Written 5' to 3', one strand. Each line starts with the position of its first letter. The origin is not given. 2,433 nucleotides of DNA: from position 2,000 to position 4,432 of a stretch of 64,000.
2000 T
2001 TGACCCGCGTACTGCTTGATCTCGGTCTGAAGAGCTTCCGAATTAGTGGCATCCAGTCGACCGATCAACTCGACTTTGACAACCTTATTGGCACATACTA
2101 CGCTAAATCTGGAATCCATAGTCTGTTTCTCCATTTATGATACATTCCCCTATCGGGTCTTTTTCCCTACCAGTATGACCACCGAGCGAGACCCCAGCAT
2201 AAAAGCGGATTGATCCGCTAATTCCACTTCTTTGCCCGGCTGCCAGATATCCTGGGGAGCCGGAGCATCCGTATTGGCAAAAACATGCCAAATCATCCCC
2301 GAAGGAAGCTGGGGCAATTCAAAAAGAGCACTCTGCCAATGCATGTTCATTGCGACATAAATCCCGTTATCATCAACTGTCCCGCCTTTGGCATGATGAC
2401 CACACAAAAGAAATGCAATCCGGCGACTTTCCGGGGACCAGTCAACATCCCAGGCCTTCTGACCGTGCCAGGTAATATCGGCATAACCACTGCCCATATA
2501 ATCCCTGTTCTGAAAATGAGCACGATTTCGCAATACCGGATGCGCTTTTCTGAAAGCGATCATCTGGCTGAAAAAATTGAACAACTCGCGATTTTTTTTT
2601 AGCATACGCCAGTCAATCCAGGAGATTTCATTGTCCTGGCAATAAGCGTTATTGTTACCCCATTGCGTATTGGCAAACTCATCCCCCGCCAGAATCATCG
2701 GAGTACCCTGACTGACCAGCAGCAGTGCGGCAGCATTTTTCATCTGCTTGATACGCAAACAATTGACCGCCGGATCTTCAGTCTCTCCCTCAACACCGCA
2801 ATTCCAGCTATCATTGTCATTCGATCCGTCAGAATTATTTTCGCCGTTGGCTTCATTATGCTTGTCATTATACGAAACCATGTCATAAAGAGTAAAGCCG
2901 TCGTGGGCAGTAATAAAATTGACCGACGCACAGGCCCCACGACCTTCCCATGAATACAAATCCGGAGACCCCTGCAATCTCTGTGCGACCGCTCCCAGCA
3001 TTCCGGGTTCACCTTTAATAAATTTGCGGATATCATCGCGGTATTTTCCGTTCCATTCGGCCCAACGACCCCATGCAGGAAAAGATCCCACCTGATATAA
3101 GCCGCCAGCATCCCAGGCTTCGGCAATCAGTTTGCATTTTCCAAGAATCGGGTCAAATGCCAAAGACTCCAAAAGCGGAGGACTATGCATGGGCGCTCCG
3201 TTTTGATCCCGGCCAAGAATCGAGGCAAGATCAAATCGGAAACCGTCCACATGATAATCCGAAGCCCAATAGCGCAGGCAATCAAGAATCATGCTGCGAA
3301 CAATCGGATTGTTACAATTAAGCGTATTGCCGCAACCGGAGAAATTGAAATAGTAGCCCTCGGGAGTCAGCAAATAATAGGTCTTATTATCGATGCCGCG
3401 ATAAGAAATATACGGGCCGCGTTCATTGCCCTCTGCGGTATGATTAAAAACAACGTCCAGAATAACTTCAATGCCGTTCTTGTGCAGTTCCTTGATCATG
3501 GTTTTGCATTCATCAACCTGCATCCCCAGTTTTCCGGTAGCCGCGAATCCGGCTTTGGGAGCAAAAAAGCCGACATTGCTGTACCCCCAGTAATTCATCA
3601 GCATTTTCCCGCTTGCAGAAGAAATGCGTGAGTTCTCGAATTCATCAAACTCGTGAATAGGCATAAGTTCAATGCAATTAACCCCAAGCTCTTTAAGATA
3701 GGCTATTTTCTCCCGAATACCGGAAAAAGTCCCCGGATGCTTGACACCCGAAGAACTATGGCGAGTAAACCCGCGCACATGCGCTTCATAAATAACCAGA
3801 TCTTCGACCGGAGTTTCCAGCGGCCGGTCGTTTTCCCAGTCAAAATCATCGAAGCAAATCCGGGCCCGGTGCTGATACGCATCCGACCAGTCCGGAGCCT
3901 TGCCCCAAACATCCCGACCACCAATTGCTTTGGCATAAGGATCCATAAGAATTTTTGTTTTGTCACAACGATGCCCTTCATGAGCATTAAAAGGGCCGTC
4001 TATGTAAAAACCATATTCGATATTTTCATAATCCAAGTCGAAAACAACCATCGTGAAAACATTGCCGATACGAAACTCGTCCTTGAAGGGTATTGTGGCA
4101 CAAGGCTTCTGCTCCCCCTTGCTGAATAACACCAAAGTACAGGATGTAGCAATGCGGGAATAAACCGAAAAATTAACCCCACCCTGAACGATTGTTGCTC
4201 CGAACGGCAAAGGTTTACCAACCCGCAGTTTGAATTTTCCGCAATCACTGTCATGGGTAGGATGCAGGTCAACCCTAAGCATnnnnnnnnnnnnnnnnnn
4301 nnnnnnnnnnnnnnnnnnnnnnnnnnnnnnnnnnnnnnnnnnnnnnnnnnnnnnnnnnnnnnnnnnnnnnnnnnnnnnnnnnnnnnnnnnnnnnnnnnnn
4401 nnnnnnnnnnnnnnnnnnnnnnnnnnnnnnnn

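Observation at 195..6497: Partner-switching module (2 STAS antagonists + kinase/phosphatase fusion) interleaved with glycogen debranching enzyme and an AGE-family enzyme, with no sigma factor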

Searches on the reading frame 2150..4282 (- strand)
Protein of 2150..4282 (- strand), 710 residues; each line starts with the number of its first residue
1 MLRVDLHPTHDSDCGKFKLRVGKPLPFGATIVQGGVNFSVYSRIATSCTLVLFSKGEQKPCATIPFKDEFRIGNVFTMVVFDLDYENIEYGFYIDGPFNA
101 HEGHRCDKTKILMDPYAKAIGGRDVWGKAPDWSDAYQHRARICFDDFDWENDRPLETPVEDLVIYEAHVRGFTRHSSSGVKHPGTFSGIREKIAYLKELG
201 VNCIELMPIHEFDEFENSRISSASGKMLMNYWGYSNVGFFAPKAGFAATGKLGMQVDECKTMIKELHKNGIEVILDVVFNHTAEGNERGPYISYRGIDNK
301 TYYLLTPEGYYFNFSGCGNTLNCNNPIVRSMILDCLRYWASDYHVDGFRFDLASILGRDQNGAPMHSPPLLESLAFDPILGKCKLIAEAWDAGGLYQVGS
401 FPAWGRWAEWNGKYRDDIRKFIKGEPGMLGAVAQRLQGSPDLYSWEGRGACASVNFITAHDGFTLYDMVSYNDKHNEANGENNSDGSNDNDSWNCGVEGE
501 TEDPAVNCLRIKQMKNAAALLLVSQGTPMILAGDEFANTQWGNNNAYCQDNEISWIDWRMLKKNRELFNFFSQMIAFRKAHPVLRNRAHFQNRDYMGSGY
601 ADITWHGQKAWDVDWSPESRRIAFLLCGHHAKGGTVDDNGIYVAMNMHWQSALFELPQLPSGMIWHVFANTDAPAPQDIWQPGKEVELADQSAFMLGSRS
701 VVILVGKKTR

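Call 3: search_protein_families(library=pfam, proteins=[window:2150-4282:-], max_evalue=0.01)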
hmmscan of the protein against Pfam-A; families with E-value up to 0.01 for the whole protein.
window:2150-4282:- (710 aa): 4 families
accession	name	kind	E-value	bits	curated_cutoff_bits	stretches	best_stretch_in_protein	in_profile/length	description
PF00128.31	Alpha-amylase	-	4e-25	89.4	22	2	176-286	11-96/446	Alpha amylase, catalytic domain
PF02922.24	CBM_48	-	6.3e-13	49.3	22.4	1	26-117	1-83/83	Carbohydrate-binding module 48 (Isoamylase N-terminal domain)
PF21156.3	ISOA1-3_C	-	7e-11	42.7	27.3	1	605-687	2-76/106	Isoamylase 1-3, C-terminal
PF21331.3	Isoamylase_C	-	0.0003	21.6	27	1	637-705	36-107/107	Isoamylase, C-terminal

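Call 6: search_protein_families(library=ncbifam, proteins=[window:2150-4282:-], max_evalue=0.001)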
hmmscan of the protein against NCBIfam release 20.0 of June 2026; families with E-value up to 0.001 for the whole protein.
window:2150-4282:- (710 aa): 31 families (the best 25 are shown)
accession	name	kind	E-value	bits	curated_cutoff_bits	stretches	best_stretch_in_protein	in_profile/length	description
TIGR02100.1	glgX_debranch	equivalog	1.2e-215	717.7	640.9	1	22-696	2-686/688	glycogen debranching protein GlgX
NF002983.0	PRK03705.1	equivalog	2.5e-161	538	901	1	18-595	3-575/658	glycogen debranching protein GlgX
NF011082.0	PRK14510.1-1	equivalog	2.8e-147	492.2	2511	1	21-705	8-684/1410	bifunctional glycogen debranching protein GlgX/4-alpha-glucanotransferase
TIGR02104.1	pulA_typeI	equivalog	9.1e-68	228.8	504.5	2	28-356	13-324/605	type I pullulanase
TIGR02102.1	pullulan_Gpos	equivalog_domain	8.9e-39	133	1042.25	1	28-352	320-643/1113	pullulanase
TIGR02402.1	trehalose_TreZ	equivalog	3.4e-34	118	538.8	1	140-358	73-252/545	malto-oligosyltrehalose trehalohydrolase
TIGR02103.1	pullul_strch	subfamily_domain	5.1e-25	87.7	697.6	1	232-354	380-502/900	pullulanase-type alpha-1,6-glucosidase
NF008967.0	PRK12313.1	equivalog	1.3e-19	70.1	577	1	127-356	112-315/633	1,4-alpha-glucan branching protein GlgB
NF041321.1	Alpha-amyl_MalA_Halo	equivalog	4.3e-18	65.1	875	1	153-353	249-427/666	alpha-amylase MalA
NF041090.1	Cyc-maltodext_AglB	equivalog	2.3e-17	63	540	1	257-361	112-216/470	cyclomaltodextrinase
NF003811.1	PRK05402.1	equivalog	3.5e-17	62.2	741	1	113-359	97-310/619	1,4-alpha-glucan branching protein GlgB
TIGR02403.1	trehalose_treC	equivalog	1.4e-16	60.3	799.05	0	313-361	156-203/544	alpha,alpha-phosphotrehalase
TIGR02456.1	treS_nterm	equivalog_domain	1.4e-16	60.2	678.35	2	161-210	5-51/539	maltose alpha-D-glucosyltransferase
NF008051.0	PRK10785.1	equivalog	9.1e-16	57.1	568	1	259-360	228-344/607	maltodextrin glucosidase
TIGR01515.1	branching_enzym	equivalog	3.8e-13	48.9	463.95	1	147-359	119-299/607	1,4-alpha-glucan branching enzyme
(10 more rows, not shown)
